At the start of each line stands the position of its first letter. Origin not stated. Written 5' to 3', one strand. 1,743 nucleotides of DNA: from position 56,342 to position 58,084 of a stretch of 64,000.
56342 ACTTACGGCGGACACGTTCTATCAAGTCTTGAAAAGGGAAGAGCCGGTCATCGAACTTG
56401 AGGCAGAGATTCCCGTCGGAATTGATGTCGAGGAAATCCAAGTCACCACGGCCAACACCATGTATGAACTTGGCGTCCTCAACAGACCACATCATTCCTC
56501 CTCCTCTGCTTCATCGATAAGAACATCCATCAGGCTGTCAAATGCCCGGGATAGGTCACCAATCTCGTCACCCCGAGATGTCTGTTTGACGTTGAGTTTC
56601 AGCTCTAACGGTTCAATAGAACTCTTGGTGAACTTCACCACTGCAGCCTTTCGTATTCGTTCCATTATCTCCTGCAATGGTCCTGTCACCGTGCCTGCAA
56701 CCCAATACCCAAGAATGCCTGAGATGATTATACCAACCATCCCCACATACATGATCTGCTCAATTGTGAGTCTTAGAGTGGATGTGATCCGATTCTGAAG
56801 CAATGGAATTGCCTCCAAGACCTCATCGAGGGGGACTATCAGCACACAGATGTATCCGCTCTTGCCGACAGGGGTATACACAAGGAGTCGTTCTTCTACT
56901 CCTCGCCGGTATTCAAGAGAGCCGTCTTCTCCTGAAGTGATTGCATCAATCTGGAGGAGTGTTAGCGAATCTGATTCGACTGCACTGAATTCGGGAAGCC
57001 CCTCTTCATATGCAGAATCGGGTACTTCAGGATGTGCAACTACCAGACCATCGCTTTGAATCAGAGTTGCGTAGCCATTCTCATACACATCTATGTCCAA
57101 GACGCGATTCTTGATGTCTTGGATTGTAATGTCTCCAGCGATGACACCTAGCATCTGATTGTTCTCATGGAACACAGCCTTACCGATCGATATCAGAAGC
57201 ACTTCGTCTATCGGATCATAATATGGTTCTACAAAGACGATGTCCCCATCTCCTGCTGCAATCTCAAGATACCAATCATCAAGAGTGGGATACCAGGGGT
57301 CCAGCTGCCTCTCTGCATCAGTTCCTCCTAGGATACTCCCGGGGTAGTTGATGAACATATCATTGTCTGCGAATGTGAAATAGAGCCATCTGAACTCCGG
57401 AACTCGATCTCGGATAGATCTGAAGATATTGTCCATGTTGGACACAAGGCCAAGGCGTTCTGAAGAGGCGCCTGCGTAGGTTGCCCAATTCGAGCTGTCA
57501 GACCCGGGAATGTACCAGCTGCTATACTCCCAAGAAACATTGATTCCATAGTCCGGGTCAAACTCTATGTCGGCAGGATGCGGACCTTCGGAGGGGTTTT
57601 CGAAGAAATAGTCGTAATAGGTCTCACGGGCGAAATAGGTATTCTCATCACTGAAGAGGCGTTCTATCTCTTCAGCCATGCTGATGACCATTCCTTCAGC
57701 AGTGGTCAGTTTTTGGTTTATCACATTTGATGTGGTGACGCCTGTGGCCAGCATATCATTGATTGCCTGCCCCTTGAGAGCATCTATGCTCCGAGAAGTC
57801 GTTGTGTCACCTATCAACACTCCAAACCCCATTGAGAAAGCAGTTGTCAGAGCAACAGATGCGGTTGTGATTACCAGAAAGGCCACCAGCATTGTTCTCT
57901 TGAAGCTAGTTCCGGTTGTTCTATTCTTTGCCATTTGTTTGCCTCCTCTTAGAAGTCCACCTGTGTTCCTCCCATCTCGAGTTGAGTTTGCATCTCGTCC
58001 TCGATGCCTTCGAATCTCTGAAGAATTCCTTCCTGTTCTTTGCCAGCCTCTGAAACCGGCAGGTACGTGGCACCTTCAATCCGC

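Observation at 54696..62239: Candidate novel signalling/scaffold operon: propeller-ZnR-WH protein, dCache-HAMP-TPR-vWA protein, dCache-HAMP stub and arginine decarboxylase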

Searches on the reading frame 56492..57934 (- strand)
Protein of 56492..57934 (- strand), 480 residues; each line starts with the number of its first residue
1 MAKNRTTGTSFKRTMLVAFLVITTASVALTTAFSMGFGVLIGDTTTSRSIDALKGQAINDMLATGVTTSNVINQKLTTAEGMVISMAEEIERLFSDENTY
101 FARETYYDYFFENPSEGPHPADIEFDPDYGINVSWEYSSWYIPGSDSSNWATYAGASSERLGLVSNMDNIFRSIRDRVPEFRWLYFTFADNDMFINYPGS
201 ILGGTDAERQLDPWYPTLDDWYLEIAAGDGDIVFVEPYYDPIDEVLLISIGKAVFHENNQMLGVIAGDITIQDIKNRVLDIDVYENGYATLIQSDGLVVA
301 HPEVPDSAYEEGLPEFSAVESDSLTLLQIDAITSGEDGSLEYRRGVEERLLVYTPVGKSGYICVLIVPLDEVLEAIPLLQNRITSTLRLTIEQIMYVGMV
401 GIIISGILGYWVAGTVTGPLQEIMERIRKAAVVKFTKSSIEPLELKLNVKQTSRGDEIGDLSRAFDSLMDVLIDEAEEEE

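Call 3: search_protein_families(library=pfam, proteins=[window:56492-57934:-], max_evalue=0.1)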
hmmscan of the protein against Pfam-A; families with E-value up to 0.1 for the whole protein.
window:56492-57934:- (480 aa): 5 families
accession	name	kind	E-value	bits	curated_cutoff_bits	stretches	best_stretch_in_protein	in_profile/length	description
PF02743.24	dCache_1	-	1.1e-17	64.9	45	1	173-360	64-234/240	Cache domain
PF22673.2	MCP-like_PDC_1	-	3.8e-07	31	27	1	218-275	56-112/113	Methyl-accepting chemotaxis protein-like, first PDC sensor domain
PF00672.30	HAMP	-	3.6e-05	24.4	25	1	411-472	1-51/53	HAMP domain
PF17201.10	Cache_3-Cache_2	-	0.023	14.4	27.7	1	268-376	185-293/299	Cache 3/Cache 2 fusion domain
PF14965.11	BRI3BP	-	0.029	14.3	27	1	359-427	37-103/179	Negative regulator of p53/TP53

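Call 4: search_protein_families(library=ncbifam, proteins=[window:56492-57934:-], max_evalue=0.1)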
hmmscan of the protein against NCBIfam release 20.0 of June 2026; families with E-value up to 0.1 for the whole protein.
window:56492-57934:- (480 aa): 3 families
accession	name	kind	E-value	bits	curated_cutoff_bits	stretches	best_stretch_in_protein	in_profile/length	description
NF033092.0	HK_WalK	equivalog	0.0012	17.6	725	1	390-476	174-250/594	cell wall metabolism sensor histidine kinase WalK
NF058645.1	MCPCtpMPsAe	equivalog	0.0024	16.7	900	1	367-470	180-274/558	methyl-accepting chemotaxis protein CtpM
NF038263.1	prot_phos_SiaA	equivalog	0.0055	15.3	700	1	357-473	274-380/658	biofilm regulation protein phosphatase SiaA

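Call 76: search_protein_families(library=padloc, proteins=[window:56492-57934:-], max_evalue=0.01)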
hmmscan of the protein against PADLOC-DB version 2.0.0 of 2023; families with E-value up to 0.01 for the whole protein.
window:56492-57934:- (480 aa): 0 families
